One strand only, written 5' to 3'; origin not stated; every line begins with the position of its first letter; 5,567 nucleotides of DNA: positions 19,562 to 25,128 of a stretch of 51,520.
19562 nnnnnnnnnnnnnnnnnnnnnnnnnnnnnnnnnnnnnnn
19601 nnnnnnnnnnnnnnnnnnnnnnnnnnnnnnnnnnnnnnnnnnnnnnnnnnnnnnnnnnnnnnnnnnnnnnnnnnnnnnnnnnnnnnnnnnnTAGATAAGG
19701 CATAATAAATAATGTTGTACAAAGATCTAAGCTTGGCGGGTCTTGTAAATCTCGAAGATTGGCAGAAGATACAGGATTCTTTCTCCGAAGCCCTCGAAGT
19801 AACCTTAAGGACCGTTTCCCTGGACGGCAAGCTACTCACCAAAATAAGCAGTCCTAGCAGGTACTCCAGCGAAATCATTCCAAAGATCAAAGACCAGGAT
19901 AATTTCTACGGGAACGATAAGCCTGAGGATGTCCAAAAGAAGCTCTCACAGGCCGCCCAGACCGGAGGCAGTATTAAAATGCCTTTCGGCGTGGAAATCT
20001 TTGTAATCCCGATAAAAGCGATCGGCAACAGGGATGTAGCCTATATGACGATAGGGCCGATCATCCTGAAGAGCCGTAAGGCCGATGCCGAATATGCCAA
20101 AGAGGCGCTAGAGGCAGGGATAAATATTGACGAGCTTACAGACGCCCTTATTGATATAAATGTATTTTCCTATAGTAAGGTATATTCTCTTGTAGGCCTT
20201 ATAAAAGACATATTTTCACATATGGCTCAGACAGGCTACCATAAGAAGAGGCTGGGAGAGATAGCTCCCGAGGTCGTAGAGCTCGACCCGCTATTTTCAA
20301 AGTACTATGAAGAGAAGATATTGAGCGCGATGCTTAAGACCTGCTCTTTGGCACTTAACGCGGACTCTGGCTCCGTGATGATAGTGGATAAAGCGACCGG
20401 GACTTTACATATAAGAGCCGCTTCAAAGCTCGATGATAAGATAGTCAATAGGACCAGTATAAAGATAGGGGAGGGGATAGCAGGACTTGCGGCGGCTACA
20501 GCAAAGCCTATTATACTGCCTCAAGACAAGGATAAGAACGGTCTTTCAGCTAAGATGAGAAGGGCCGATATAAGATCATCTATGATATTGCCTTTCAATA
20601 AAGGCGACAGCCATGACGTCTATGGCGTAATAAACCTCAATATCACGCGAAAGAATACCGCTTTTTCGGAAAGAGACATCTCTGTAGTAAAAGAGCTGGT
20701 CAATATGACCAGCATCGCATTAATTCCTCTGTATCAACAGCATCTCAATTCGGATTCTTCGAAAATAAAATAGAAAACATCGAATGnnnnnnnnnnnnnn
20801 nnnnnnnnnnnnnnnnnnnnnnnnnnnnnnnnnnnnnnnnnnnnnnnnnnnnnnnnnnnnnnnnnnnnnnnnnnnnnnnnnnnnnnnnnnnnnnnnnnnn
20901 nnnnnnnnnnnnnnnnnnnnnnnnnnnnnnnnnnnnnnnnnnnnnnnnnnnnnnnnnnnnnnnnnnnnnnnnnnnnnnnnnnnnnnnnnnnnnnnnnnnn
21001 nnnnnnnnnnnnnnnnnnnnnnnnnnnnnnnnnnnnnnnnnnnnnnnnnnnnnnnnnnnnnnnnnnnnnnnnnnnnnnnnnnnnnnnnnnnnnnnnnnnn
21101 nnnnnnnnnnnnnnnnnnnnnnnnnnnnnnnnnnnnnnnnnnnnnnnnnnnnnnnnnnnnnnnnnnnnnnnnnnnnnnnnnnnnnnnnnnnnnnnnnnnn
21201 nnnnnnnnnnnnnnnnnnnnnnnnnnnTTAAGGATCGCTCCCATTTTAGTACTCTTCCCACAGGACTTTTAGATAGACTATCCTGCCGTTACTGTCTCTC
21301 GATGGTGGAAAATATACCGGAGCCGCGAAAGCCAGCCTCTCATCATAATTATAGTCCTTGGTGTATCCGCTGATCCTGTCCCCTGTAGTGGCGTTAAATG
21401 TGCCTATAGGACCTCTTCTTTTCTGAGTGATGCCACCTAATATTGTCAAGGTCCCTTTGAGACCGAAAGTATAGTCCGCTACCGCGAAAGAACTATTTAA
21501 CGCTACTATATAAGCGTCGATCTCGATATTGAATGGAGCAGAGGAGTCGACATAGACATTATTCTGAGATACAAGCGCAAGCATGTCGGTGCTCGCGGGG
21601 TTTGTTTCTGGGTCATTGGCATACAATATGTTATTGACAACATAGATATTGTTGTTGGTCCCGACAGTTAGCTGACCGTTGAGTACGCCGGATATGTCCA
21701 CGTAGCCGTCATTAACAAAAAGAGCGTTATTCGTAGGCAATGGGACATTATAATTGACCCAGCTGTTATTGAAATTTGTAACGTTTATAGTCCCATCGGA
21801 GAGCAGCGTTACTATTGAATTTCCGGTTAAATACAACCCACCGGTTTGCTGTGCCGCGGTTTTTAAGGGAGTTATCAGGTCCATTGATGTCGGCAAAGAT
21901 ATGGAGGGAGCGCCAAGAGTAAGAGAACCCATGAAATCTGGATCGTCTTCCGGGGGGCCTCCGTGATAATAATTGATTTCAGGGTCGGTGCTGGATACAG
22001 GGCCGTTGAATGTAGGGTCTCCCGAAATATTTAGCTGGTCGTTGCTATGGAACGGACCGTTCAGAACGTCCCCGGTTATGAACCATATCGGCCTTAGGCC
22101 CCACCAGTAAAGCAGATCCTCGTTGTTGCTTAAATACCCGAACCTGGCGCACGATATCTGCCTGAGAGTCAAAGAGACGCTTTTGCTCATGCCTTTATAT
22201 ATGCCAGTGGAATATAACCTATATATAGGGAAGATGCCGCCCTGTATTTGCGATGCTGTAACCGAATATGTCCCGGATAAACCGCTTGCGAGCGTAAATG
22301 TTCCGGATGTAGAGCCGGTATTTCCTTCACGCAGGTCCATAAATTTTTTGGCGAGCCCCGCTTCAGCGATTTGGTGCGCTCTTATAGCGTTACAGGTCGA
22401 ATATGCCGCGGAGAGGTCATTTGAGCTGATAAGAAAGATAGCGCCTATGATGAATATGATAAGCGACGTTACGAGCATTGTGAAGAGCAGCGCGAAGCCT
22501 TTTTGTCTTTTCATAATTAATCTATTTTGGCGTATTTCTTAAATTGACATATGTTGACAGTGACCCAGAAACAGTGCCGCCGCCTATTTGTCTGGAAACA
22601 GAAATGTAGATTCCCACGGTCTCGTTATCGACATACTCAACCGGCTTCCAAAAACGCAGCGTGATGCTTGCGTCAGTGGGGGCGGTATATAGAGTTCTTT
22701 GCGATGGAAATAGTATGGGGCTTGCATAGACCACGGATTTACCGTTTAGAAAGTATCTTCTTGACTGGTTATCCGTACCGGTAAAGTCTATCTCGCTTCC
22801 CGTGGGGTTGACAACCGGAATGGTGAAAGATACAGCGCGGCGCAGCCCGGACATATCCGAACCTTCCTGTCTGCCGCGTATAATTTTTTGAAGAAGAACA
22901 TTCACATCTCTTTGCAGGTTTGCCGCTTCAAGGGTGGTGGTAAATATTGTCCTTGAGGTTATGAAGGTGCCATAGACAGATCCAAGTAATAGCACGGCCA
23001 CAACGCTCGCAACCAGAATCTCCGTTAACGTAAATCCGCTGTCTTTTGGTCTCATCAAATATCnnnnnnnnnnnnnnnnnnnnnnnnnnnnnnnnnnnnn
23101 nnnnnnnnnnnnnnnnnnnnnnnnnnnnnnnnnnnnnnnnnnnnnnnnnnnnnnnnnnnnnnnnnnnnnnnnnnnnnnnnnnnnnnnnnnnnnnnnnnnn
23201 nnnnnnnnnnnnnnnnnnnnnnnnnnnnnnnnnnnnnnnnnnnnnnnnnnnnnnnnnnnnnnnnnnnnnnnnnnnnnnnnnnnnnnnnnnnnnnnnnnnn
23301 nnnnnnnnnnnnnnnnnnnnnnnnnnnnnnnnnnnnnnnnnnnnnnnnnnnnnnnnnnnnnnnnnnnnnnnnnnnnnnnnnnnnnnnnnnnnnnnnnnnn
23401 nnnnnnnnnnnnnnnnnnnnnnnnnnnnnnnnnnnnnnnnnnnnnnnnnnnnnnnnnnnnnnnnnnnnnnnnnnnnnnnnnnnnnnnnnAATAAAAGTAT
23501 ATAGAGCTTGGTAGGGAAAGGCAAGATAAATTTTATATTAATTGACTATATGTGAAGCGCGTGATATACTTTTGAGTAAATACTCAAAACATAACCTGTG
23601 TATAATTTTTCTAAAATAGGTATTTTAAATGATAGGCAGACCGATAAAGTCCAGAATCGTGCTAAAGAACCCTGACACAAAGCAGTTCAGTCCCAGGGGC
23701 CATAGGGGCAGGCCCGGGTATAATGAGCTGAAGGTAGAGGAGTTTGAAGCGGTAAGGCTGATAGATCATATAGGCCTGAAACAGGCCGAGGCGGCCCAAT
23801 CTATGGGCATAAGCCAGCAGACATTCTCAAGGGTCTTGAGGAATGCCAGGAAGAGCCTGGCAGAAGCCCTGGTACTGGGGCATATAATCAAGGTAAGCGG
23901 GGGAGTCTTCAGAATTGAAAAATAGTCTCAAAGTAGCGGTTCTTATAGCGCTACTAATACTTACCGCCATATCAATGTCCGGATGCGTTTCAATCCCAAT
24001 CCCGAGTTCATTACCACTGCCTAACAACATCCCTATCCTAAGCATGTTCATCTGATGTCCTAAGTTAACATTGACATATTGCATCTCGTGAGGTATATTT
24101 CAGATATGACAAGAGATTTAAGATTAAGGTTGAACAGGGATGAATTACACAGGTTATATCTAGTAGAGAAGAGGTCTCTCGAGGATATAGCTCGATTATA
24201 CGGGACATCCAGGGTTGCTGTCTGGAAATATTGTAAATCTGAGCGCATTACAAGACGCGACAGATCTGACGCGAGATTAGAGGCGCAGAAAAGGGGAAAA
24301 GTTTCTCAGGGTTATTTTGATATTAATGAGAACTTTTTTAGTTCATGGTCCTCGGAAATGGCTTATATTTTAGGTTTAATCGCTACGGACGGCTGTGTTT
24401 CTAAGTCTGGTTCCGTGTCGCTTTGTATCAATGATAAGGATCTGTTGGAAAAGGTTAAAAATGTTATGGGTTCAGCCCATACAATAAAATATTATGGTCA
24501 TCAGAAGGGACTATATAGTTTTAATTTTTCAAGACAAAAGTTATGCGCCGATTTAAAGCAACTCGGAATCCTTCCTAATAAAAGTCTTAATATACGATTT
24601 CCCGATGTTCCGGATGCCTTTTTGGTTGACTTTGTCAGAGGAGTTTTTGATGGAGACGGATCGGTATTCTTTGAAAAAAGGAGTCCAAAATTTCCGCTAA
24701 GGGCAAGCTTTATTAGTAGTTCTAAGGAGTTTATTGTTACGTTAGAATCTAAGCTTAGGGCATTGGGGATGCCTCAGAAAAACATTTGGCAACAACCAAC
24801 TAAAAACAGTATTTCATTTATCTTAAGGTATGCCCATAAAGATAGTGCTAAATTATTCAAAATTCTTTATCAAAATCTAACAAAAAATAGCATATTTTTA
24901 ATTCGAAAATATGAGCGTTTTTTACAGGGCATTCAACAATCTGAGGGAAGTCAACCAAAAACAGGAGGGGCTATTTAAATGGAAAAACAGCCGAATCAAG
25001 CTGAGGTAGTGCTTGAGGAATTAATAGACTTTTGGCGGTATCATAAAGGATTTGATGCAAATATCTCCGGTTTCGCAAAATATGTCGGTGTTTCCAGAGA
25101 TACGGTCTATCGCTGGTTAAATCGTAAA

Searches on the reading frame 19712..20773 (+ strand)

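Call 11: search_protein_families(library=pfam, proteins=[window:19712-20773:+], max_evalue=0.00001)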
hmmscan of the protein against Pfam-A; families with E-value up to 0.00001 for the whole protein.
window:19712-20773:+ (353 aa): 4 families
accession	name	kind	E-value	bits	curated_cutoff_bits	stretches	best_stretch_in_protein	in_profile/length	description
PF10114.15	PocR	-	1.6e-16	60.9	23.9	1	11-176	2-162/162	Sensory domain found in PocR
PF13185.12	GAF_2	-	1e-13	52.1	28.6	1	201-337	5-135/136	GAF domain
PF01590.32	GAF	-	5.7e-09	37.1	22.4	1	201-337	3-133/133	GAF domain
PF13492.12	GAF_3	-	1.1e-07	32.8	27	1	201-337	3-127/129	GAF domain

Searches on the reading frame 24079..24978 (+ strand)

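Call 11: search_protein_families(library=pfam, proteins=[window:24079-24978:+], max_evalue=0.00001)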
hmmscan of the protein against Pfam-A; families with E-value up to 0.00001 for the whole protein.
window:24079-24978:+ (299 aa): 1 family
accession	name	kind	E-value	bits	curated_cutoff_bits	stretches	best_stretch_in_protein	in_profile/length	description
PF14528.11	LAGLIDADG_3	-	2.3e-13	50.6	22.5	0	93-130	3-43/82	LAGLIDADG-like domain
